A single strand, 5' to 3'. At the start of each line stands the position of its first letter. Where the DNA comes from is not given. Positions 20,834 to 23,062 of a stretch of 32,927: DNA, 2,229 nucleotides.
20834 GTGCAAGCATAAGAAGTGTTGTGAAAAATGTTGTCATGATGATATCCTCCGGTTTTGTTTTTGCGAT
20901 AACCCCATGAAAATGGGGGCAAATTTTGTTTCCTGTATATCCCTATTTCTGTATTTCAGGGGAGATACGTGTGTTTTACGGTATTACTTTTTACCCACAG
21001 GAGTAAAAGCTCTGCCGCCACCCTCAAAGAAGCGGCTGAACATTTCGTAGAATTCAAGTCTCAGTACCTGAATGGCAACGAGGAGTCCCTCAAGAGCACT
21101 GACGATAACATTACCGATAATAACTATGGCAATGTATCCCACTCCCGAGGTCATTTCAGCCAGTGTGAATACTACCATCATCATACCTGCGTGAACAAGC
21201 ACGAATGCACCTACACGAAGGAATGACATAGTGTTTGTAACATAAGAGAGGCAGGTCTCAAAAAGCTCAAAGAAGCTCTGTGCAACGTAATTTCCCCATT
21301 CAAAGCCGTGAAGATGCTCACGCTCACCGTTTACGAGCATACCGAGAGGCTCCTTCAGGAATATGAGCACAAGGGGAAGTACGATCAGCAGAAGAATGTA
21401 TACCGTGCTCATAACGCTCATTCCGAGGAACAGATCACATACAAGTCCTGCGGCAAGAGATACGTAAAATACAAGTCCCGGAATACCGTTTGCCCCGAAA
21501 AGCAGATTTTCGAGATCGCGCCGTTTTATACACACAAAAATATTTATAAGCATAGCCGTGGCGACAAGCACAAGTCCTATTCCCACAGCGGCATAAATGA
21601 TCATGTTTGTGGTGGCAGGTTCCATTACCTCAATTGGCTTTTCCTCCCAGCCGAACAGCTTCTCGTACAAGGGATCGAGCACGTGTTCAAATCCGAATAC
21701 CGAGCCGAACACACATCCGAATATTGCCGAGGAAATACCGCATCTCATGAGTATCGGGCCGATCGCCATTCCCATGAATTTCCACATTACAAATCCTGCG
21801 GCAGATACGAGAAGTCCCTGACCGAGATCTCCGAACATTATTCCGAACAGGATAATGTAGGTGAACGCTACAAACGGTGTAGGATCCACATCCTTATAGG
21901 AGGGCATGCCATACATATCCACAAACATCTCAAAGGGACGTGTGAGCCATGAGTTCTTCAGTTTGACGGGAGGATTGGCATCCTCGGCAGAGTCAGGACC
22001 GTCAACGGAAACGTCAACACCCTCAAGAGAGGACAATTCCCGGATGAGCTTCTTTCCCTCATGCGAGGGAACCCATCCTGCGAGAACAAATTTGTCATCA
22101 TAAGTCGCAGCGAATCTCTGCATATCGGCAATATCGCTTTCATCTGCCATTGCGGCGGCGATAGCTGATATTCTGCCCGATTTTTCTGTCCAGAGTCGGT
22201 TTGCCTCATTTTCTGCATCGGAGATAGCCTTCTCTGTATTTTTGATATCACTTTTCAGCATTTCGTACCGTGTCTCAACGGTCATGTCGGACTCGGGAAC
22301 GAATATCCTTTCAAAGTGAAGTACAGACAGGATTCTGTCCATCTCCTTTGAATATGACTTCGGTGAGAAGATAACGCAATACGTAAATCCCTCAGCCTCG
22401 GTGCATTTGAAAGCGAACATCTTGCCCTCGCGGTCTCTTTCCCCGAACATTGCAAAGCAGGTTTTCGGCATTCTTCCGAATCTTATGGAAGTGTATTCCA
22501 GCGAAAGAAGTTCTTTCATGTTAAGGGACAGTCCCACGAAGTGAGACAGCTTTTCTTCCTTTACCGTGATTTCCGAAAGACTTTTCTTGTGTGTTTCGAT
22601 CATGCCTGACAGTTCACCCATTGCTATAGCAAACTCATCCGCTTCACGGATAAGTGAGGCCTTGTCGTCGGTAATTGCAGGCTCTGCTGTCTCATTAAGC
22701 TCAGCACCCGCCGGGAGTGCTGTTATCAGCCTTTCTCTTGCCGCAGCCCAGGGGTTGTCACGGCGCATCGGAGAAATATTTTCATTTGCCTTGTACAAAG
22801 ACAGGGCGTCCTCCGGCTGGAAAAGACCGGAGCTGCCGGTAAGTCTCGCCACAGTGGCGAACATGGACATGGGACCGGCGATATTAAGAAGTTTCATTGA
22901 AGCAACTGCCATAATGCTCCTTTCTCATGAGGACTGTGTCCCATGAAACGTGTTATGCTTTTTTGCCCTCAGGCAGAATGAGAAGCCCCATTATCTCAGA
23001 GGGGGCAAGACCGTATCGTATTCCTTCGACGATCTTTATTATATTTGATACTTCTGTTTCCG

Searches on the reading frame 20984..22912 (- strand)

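Call 64: search_protein_families(library=pfam, proteins=[window:20984-22912:-], max_evalue=0.001)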
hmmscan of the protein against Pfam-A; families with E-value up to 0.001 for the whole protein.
window:20984-22912:- (642 aa): 1 family
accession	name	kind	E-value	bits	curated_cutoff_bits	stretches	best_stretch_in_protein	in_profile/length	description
PF01496.24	V_ATPase_I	-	2.2e-33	115.7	30.7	2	175-377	207-414/815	V-type ATPase 116kDa subunit family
